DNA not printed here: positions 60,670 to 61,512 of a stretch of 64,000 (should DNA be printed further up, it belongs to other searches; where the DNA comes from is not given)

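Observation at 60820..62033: Class I glutamine amidotransferase overlapping a Dph6-type PP-loop ATPase: possible glutamine-dependent diphthine-ammonia ligase (or an atypical split GMP synthase)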

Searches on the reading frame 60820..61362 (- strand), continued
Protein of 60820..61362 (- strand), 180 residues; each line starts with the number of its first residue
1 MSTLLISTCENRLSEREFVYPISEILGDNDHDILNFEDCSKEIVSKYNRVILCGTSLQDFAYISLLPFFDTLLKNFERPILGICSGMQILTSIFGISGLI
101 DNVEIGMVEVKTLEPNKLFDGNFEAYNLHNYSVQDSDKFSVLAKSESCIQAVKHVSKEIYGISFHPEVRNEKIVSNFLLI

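Call 24: search_protein_representatives(alignment_id=A1)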
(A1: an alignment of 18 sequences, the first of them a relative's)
Query: 18 sequences, 179 profile positions. Proteins with E-value up to 0.001 (for the whole library): 4763; up to 1e-10: 938; up to 1e-30: 206. The best 150 are listed.
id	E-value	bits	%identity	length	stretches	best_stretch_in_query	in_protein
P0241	3.8e-80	284.3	-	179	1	1-179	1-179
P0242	3.1e-61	222.7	-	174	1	3-178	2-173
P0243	3.9e-61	222.4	-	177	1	1-177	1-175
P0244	6.1e-58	212.0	-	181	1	1-177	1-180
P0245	1.2e-56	207.8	-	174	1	3-177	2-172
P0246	1.9e-55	203.9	-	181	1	3-177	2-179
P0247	7.1e-55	202.0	-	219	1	2-178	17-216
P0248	5.9e-54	199.0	-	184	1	3-179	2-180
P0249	2.2e-53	197.1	-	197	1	1-178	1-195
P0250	2.7e-53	196.8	-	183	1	8-177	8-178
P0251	9.0e-53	195.2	-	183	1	2-177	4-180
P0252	1.1e-52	194.8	-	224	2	32-178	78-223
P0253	3.7e-52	193.1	-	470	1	2-179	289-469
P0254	2.0e-51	190.7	-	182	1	8-178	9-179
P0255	6.9e-51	189.0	-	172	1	3-179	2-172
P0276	2.9e-47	177.2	-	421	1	3-178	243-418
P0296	5.1e-44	166.6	-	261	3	37-150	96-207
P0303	5.0e-43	163.4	-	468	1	10-178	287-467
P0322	2.7e-41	157.8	-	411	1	2-178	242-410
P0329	1.0e-40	155.9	-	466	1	2-177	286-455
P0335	2.1e-40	154.8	-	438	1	9-177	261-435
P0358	5.0e-39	150.4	-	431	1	2-177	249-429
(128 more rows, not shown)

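Call 25: search_protein_families(library=pfam, proteins=[P0253, P0276, P0303, P0322, P0329, P0335, P0358, P0296, P0252, P0247], max_evalue=0.001)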
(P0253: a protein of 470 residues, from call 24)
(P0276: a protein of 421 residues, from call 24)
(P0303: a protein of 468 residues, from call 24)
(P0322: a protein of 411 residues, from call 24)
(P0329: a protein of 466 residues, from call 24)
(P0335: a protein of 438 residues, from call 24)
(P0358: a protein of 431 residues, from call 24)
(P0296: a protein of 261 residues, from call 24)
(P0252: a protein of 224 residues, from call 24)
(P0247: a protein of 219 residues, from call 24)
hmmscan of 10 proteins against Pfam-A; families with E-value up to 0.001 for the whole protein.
P0253 (470 aa): 5 families
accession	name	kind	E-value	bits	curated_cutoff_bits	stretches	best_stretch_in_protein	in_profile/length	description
PF01902.24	Diphthami_syn_2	-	2.1e-65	220.8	23.2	1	1-223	1-218/219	Diphthamide synthase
PF00117.34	GATase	-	9.4e-15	55.2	22.8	1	321-461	26-177/190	Glutamine amidotransferase class-I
PF07685.20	GATase_3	-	6.4e-07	29.6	27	1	320-414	29-130/196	CobB/CobQ-like glutamine amidotransferase domain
PF01174.25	SNO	-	6.6e-06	26.6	27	1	358-466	60-182/188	SNO glutamine amidotransferase family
PF07722.19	Peptidase_C26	-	0.00056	20.2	20.5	0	364-381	103-120/219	Peptidase C26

P0276 (421 aa): 4 families
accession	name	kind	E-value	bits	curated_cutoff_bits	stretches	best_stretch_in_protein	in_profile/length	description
PF01902.24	Diphthami_syn_2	-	5e-75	252.2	23.2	1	1-221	1-217/219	Diphthamide synthase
PF00117.34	GATase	-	5.6e-24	85.3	22.8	1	282-409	38-175/190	Glutamine amidotransferase class-I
PF07722.19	Peptidase_C26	-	3.7e-09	37.1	20.5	1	316-406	104-219/219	Peptidase C26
PF01174.25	SNO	-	0.00017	22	27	0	277-354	23-103/188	SNO glutamine amidotransferase family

P0303 (468 aa): 3 families
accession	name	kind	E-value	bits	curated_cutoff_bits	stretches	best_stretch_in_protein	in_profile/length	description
PF01902.24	Diphthami_syn_2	-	9.8e-64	215.3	23.2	1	1-220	1-216/219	Diphthamide synthase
PF00117.34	GATase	-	6e-19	68.9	22.8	1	331-458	34-175/190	Glutamine amidotransferase class-I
PF07722.19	Peptidase_C26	-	1e-05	25.8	20.5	0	409-455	169-219/219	Peptidase C26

P0322 (411 aa): 2 families
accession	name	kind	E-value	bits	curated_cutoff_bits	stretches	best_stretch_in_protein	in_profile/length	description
PF01902.24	Diphthami_syn_2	-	1.4e-60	205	23.2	1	1-221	1-216/219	Diphthamide synthase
PF00117.34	GATase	-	8.6e-12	45.6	22.8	1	266-406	22-180/190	Glutamine amidotransferase class-I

P0329 (466 aa): 2 families
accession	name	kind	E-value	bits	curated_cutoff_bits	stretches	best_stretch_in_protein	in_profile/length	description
PF01902.24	Diphthami_syn_2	-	9.8e-60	202.2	23.2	1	1-222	1-217/219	Diphthamide synthase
PF00117.34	GATase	-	2.4e-15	57.1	22.8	1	308-446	18-174/190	Glutamine amidotransferase class-I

P0335 (438 aa): 3 families
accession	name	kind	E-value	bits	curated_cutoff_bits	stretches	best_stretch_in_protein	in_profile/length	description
PF01902.24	Diphthami_syn_2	-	3.8e-51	174.2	23.2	1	1-213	1-208/219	Diphthamide synthase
PF00117.34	GATase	-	1.7e-12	47.8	22.8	1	270-427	9-175/190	Glutamine amidotransferase class-I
PF07685.20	GATase_3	-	4.2e-05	23.7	27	1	283-428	22-194/196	CobB/CobQ-like glutamine amidotransferase domain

P0358 (431 aa): 3 families
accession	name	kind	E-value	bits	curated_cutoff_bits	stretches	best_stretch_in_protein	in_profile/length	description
PF01902.24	Diphthami_syn_2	-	3.6e-59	200.4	23.2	1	1-222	1-218/219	Diphthamide synthase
PF00117.34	GATase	-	5.1e-21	75.6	22.8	1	267-421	9-175/190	Glutamine amidotransferase class-I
PF07722.19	Peptidase_C26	-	4e-08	33.7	20.5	1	317-418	95-219/219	Peptidase C26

P0296 (261 aa): 3 families
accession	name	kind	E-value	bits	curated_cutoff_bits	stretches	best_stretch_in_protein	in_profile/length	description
PF00117.34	GATase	-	8.1e-15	55.4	22.8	1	100-247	32-176/190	Glutamine amidotransferase class-I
PF01174.25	SNO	-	2.4e-05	24.7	27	1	127-247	61-174/188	SNO glutamine amidotransferase family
PF07722.19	Peptidase_C26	-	0.00046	20.5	20.5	1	134-217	105-183/219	Peptidase C26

P0252 (224 aa): 2 families
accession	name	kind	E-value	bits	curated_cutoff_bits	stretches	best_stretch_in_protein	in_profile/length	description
PF00117.34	GATase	-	3.2e-14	53.5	22.8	1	77-216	24-177/190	Glutamine amidotransferase class-I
PF07722.19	Peptidase_C26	-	0.00018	21.8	20.5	0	121-148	104-131/219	Peptidase C26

P0247 (219 aa): 1 family
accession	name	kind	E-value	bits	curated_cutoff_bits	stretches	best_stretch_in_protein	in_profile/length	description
PF00117.34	GATase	-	2.1e-18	67.1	22.8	1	48-210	8-178/190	Glutamine amidotransferase class-I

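Call 26: list_cluster_members(proteins=[P0253, P0276, P0303, P0322, P0329, P0335, P0358])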
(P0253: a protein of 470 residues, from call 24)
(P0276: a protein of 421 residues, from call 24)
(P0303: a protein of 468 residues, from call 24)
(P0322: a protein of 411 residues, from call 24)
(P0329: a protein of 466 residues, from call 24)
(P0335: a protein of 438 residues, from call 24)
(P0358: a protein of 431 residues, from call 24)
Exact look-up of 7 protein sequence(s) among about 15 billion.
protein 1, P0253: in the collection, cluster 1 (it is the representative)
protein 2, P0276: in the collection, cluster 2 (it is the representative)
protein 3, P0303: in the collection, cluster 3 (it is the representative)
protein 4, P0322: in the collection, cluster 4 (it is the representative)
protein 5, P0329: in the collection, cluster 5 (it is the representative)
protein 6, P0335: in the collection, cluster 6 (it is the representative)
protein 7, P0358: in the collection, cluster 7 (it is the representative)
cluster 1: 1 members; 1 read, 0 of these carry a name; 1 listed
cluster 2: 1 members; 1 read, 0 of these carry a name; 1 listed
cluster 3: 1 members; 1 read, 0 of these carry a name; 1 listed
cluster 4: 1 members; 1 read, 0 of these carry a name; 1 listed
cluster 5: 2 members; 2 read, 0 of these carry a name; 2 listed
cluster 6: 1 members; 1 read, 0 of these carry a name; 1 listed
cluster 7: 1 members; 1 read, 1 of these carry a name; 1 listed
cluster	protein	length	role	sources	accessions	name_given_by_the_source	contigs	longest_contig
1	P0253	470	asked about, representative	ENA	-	-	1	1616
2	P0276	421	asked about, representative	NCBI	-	-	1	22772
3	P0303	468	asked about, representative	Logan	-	-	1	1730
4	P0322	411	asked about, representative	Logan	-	-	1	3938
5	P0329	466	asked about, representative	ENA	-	-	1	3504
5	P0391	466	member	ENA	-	-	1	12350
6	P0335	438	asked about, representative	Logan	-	-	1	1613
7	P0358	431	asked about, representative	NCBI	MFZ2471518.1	MAG: diphthine--ammonia ligase [Methanothrix sp.]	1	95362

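Call 33: find_homologous_proteins(query=A2, max_evalue=1e-20)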
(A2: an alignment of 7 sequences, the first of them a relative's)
Query A2 (7 sequences) (431 aa, profile of the alignment): 4102 proteins with E <= 1e-20 among 8000 candidates; the best 120 are listed.
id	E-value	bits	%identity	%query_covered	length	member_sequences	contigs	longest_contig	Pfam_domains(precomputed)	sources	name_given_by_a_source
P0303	1.6e-200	685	44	100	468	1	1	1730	PF28410.1,PF07722.20,PF00117.35,PF01902.25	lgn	-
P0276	6.2e-199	679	43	100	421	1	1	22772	PF28410.1,PF07722.20,PF00117.35,PF01902.25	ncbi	-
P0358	9.3e-196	669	100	100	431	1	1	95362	PF28410.1,PF07722.20,PF00117.35,PF01902.25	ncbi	ncbi:MAG: diphthine--ammonia ligase [Methanothrix sp.]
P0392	1.1e-195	669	100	100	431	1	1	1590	PF28410.1,PF07722.20,PF00117.35,PF01902.25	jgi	jgi:diphthine-ammonia ligase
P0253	1.0e-194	665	39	99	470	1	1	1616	PF28410.1,PF00117.35,PF07685.21,PF01902.25,PF01174.26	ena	-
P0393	5.8e-192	656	88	100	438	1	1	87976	PF28410.1,PF07722.20,PF00117.35,PF01902.25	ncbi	ncbi:MAG: diphthine--ammonia ligase [Methanothrix sp.]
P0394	2.8e-189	648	83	100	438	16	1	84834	PF28410.1,PF07722.20,PF00117.35,PF01902.25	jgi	-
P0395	9.2e-189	646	84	100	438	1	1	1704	PF28410.1,PF07722.20,PF00117.35,PF01902.25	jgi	-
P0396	9.5e-189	646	86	100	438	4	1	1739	PF28410.1,PF07722.20,PF00117.35,PF01902.25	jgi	-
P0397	1.5e-188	645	84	100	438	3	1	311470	PF28410.1,PF07722.20,PF00117.35,PF01902.25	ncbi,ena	-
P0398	1.5e-187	642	86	100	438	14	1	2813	PF28410.1,PF07722.20,PF00117.35,PF01902.25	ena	-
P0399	2.0e-187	641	85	100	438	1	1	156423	PF28410.1,PF07722.20,PF00117.35,PF01902.25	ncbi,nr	ncbi:MAG: diphthine--ammonia ligase [Methanothrix sp.]|nr:diphthine--ammonia ligase [Methanothrix sp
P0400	2.0e-187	641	85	100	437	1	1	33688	PF28410.1,PF07722.20,PF00117.35,PF01902.25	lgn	-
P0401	4.9e-187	640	87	100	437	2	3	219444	PF28410.1,PF07722.20,PF00117.35,PF01902.25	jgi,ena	-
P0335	6.2e-187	640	38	100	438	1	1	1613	PF28410.1,PF00117.35,PF01902.25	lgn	-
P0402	1.1e-186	639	86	100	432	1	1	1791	PF28410.1,PF07722.20,PF00117.35,PF01902.25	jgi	jgi:diphthine-ammonia ligase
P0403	1.2e-186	639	83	100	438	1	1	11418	PF28410.1,PF07722.20,PF00117.35,PF01902.25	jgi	-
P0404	1.6e-186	638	83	100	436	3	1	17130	PF28410.1,PF07722.20,PF00117.35,PF01902.25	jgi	jgi:diphthine-ammonia ligase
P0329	2.4e-186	638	42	99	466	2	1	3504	PF28410.1,PF00117.35,PF01902.25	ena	-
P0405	3.5e-186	637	89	100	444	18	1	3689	PF28410.1,PF07722.20,PF00117.35,PF01902.25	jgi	jgi:diphthine-ammonia ligase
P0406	4.7e-186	637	82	100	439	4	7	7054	PF28410.1,PF07722.20,PF00117.35,PF01902.25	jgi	jgi:diphthine-ammonia ligase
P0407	2.7e-185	634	83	100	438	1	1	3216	PF28410.1,PF07722.20,PF00117.35,PF01902.25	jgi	-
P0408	1.9e-183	628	81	100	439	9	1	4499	PF28410.1,PF07722.20,PF00117.35,PF01902.25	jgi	-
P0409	3.1e-183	628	78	100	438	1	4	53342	PF28410.1,PF07722.20,PF00117.35,PF01902.25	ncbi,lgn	-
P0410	7.6e-183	626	84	100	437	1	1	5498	PF28410.1,PF07722.20,PF00117.35,PF01902.25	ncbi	-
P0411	8.4e-183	626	78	100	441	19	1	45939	PF28410.1,PF07722.20,PF00117.35,PF01902.25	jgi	-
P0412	1.2e-182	626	80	100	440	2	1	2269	PF28410.1,PF00117.35,PF01902.25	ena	-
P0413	1.3e-182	626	82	100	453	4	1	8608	PF28410.1,PF07722.20,PF00117.35,PF01902.25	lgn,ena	-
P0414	2.1e-182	625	45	100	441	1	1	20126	PF28410.1,PF07722.20,PF00117.35,PF01902.25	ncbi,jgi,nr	ncbi:MAG: TIGR00289 family protein [Candidatus Micrarchaeota archaeon]|nr:TIGR00289 family protein [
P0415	1.8e-181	622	84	100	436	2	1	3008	PF28410.1,PF00117.35,PF01902.25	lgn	-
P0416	3.6e-181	621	83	100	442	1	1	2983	PF28410.1,PF07722.20,PF00117.35,PF01902.25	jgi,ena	-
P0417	4.6e-181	620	80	100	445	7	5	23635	PF28410.1,PF07722.20,PF00117.35,PF01902.25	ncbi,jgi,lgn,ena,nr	ncbi:MAG TPA: diphthine--ammonia ligase [Methanothrix sp.]|nr:diphthine--ammonia ligase [Methanothri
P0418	7.0e-181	620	74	99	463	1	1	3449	PF28410.1,PF07722.20,PF00117.35,PF01902.25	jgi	-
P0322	1.3e-180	619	38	100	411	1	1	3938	PF28410.1,PF00117.35,PF01902.25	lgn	-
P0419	2.8e-180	618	80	100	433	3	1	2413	PF28410.1,PF00117.35,PF01902.25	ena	-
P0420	2.9e-180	618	76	100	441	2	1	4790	PF28410.1,PF00117.35,PF01902.25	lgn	-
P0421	3.3e-180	618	79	100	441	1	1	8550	PF28410.1,PF07722.20,PF00117.35,PF01902.25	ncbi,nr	ncbi:MAG: synthase (Glutamine-hydrolyzing) subunit [Euryarchaeota archaeon]|nr:synthase (Glutamine-h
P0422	1.4e-179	616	77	100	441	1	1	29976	PF28410.1,PF00117.35,PF01902.25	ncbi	-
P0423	3.0e-179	614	78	100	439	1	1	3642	PF28410.1,PF07722.20,PF00117.35,PF01902.25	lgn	-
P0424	8.5e-179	613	79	100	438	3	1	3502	PF28410.1,PF00117.35,PF01902.25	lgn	-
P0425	9.3e-178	610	77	100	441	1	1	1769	PF28410.1,PF00117.35,PF01902.25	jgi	jgi:diphthine-ammonia ligase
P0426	2.3e-177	608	77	100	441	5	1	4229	PF28410.1,PF07722.20,PF00117.35,PF01902.25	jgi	jgi:diphthine-ammonia ligase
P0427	1.0e-176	606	77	100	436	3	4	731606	PF28410.1,PF07722.20,PF00117.35,PF01902.25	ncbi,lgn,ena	-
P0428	1.1e-176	606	80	100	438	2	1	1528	PF28410.1,PF00117.35,PF01902.25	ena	-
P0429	1.2e-176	606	67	100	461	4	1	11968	PF28410.1,PF00117.35,PF01902.25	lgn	-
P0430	8.4e-176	603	71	100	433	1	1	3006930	PF28410.1,PF00117.35,PF01902.25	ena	-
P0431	1.5e-175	602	64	100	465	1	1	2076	PF28410.1,PF00117.35,PF01902.25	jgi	jgi:ABC transporter with metal-binding/Fe-S-binding domain ATP-binding protein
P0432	1.5e-175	602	69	100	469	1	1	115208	PF28410.1,PF00117.35,PF01902.25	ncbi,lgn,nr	ncbi:MAG: GMP synthase (glutamine-hydrolyzing) subunit A [Methanosaeta sp. PtaU1.Bin112]|nr:MAG: GMP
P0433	2.0e-175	602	44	100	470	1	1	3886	PF28410.1,PF00117.35,PF01902.25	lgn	-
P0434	2.2e-175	602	67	100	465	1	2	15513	PF28410.1,PF00117.35,PF01902.25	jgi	jgi:ABC transporter with metal-binding/Fe-S-binding domain ATP-binding protein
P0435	4.8e-175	601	67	100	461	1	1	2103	PF28410.1,PF00117.35,PF01902.25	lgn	-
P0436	6.0e-175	600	45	100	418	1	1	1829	PF28410.1,PF07722.20,PF00117.35,PF01902.25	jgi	-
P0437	8.3e-175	600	78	100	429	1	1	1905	PF28410.1,PF07722.20,PF00117.35,PF01902.25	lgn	-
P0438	2.0e-174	599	78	100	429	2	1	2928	PF28410.1,PF07722.20,PF00117.35,PF01902.25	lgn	-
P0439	1.0e-173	596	44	99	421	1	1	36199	PF28410.1,PF07722.20,PF00117.35,PF01902.25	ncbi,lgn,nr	ncbi:MAG: TIGR00289 family protein [Candidatus Aenigmarchaeota archaeon]|nr:TIGR00289 family protein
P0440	1.2e-173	596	66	100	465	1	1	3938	PF28410.1,PF00117.35,PF01902.25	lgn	-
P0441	2.5e-172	592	65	100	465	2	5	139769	PF28410.1,PF00117.35,PF01902.25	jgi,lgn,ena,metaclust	jgi:diphthine-ammonia ligase|metaclust:\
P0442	3.0e-172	591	64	100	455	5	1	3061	PF28410.1,PF00117.35,PF01902.25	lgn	-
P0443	6.0e-171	587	69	100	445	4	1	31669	PF28410.1,PF00117.35,PF01902.25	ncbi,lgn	ncbi:MAG: diphthine--ammonia ligase [Methanothrix sp.]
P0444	4.2e-170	584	64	100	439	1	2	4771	PF28410.1,PF00117.35,PF01902.25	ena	-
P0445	6.3e-170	584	43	100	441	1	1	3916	PF28410.1,PF07722.20,PF00117.35,PF01902.25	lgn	-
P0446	1.4e-169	583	66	100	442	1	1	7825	PF28410.1,PF00117.35,PF01902.25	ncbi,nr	ncbi:MAG: diphthine--ammonia ligase [Methanothrix sp.]|nr:diphthine--ammonia ligase [Methanothrix sp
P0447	2.1e-169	582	66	100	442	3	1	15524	PF28410.1,PF00117.35,PF01902.25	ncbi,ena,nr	ncbi:MAG: putative binding protein [Euryarchaeota archaeon]|nr:putative binding protein [Euryarchaeo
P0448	3.0e-169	581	65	100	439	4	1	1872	PF28410.1,PF00117.35,PF01902.25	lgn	-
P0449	3.7e-169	581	65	100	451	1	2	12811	PF28410.1,PF07722.20,PF00117.35,PF01902.25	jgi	jgi:ABC transporter with metal-binding/Fe-S-binding domain ATP-binding protein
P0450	4.7e-169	581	43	99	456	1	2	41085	PF28410.1,PF00117.35,PF01902.25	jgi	-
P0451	1.6e-168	579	63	100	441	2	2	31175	PF28410.1,PF00117.35,PF01902.25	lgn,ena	-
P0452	2.1e-168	579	66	100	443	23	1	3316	PF28410.1,PF00117.35,PF01902.25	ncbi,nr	ncbi:MAG: diphthine--ammonia ligase [Methanothrix sp.]|nr:diphthine--ammonia ligase [Methanothrix sp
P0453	3.5e-168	578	64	100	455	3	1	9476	PF28410.1,PF00117.35,PF01902.25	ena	-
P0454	1.5e-167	576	67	100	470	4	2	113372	PF28410.1,PF00117.35,PF01902.25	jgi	-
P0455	1.8e-167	576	66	100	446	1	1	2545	PF28410.1,PF00117.35,PF01902.25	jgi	jgi:ABC transporter with metal-binding/Fe-S-binding domain ATP-binding protein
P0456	2.5e-167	575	68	100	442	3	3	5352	PF28410.1,PF00117.35,PF01902.25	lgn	-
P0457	5.6e-166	571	63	100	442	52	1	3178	PF28410.1,PF00117.35,PF01902.25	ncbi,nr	ncbi:MAG: diphthine--ammonia ligase [Methanothrix sp.]|nr:diphthine--ammonia ligase [Methanothrix sp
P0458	1.8e-164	566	67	95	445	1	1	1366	PF28410.1,PF00117.35,PF01902.25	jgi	jgi:ABC transporter with metal-binding/Fe-S-binding domain ATP-binding protein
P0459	5.2e-164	564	55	100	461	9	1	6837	PF28410.1,PF07722.20,PF00117.35,PF01902.25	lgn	-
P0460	5.3e-164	564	61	100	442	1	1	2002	PF28410.1,PF00117.35,PF01902.25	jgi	-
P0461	4.3e-163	561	85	84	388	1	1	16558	PF28410.1,PF00117.35,PF01902.25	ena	-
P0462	8.5e-163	560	61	100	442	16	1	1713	PF28410.1,PF00117.35,PF01902.25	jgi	jgi:ABC transporter with metal-binding/Fe-S-binding domain ATP-binding protein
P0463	1.3e-162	560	35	100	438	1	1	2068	PF28410.1,PF00117.35,PF01902.25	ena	-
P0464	3.9e-162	558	61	100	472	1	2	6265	PF28410.1,PF00117.35,PF01902.25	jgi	jgi:ABC transporter with metal-binding/Fe-S-binding domain ATP-binding protein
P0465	4.2e-162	558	62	100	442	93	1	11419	PF28410.1,PF00117.35,PF01902.25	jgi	-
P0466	4.2e-162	558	62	100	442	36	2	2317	PF28410.1,PF00117.35,PF01902.25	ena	-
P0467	6.0e-162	557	63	99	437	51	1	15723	PF28410.1,PF00117.35,PF01902.25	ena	-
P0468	1.4e-160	553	38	100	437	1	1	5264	PF28410.1,PF00117.35,PF01902.25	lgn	-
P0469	3.4e-160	552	36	100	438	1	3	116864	PF28410.1,PF00117.35,PF01902.25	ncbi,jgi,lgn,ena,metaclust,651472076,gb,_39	metaclust:\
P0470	2.0e-159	549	47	85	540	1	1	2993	PF28410.1,PF00117.35,PF01902.25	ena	-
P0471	1.1e-158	547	38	100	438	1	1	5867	PF28410.1,PF00117.35,PF01902.25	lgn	-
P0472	1.5e-156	540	64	55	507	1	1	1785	PF28410.1,PF00117.35,PF01902.25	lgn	-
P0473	4.9e-153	528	44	98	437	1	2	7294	PF28410.1,PF00117.35,PF01902.25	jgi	jgi:diphthine-ammonia ligase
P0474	2.2e-146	506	43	99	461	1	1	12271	PF28410.1,PF00117.35,PF01902.25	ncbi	-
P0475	5.4e-146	505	43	99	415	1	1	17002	PF28410.1,PF00117.35,PF01902.25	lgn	-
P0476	1.1e-145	504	44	99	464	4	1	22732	PF28410.1,PF07722.20,PF00117.35,PF07685.21,PF01902.25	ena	-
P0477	6.4e-145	501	44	99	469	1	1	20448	PF28410.1,PF07722.20,PF00117.35,PF07685.21,PF01902.25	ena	-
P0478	9.1e-145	501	65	88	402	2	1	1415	PF28410.1,PF00117.35,PF01902.25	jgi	jgi:ABC transporter with metal-binding/Fe-S-binding domain ATP-binding protein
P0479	1.2e-144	500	43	99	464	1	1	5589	PF28410.1,PF07722.20,PF00117.35,PF07685.21,PF01902.25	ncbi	-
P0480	2.3e-143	496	41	99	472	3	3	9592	PF28410.1,PF07722.20,PF00117.35,PF07685.21,PF01902.25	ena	-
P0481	5.8e-143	495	41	99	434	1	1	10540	PF28410.1,PF00117.35,PF01902.25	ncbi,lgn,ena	-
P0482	3.4e-142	492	40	99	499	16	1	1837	PF28410.1,PF07722.20,PF00117.35,PF07685.21,PF01902.25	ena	-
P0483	6.1e-142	492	43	99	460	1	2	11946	PF28410.1,PF07722.20,PF00117.35,PF01902.25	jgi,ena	jgi:ABC transporter with metal-binding/Fe-S-binding domain ATP-binding protein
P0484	1.3e-141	490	38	99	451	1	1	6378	PF28410.1,PF00117.35,PF01902.25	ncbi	-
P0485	1.9e-141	490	43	99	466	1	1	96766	PF28410.1,PF07722.20,PF00117.35,PF01902.25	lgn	-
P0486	7.5e-141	488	44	99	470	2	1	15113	PF28410.1,PF00117.35,PF01902.25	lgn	-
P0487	3.4e-140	486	43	99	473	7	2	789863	PF28410.1,PF00117.35,PF01902.25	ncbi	-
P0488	1.1e-139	484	37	99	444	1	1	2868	PF28410.1,PF00117.35,PF01902.25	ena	-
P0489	3.0e-137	476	38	100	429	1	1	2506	PF28410.1,PF00117.35,PF01902.25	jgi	-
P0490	4.8e-137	475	40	100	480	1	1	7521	PF28410.1,PF00117.35,PF01902.25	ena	-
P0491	1.5e-136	474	39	99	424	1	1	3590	PF28410.1,PF00117.35,PF01902.25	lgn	-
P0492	2.6e-136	473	40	100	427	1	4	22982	PF28410.1,PF00117.35,PF01902.25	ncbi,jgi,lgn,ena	-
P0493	2.4e-135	470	39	99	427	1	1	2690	PF28410.1,PF00117.35,PF01902.25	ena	-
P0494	5.2e-135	469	40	99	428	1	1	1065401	PF28410.1,PF00117.35,PF01902.25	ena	-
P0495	1.4e-134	467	38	99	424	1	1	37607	PF28410.1,PF00117.35,PF01902.25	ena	-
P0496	2.4e-134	467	42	97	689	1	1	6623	PF13847.13,PF13489.13,PF28410.1,PF05175.21,PF13649.13,PF00117.35,PF01902.25,PF01209.25,PF08241.19,PF08242.19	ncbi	-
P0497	2.0e-133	463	36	100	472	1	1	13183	PF28410.1,PF00117.35,PF01902.25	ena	-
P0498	5.9e-133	462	40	100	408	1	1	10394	PF28410.1,PF00117.35,PF01902.25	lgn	-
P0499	2.4e-132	460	41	97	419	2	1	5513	PF28410.1,PF00117.35,PF01902.25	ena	-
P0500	1.2e-131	458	39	99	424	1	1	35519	PF28410.1,PF00117.35,PF01902.25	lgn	-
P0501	6.1e-130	452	38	99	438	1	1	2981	PF28410.1,PF00117.35,PF01902.25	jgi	jgi:ABC transporter with metal-binding/Fe-S-binding domain ATP-binding protein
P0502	2.0e-129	450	39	99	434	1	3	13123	PF28410.1,PF00117.35,PF01902.25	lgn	-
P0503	1.3e-128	448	39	100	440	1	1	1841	PF28410.1,PF07722.20,PF00117.35,PF01902.25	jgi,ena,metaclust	metaclust:\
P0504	2.2e-128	447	38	99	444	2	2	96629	PF28410.1,PF07722.20,PF00117.35,PF01902.25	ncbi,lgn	ncbi:MAG: diphthine--ammonia ligase [Candidatus Woesearchaeota archaeon]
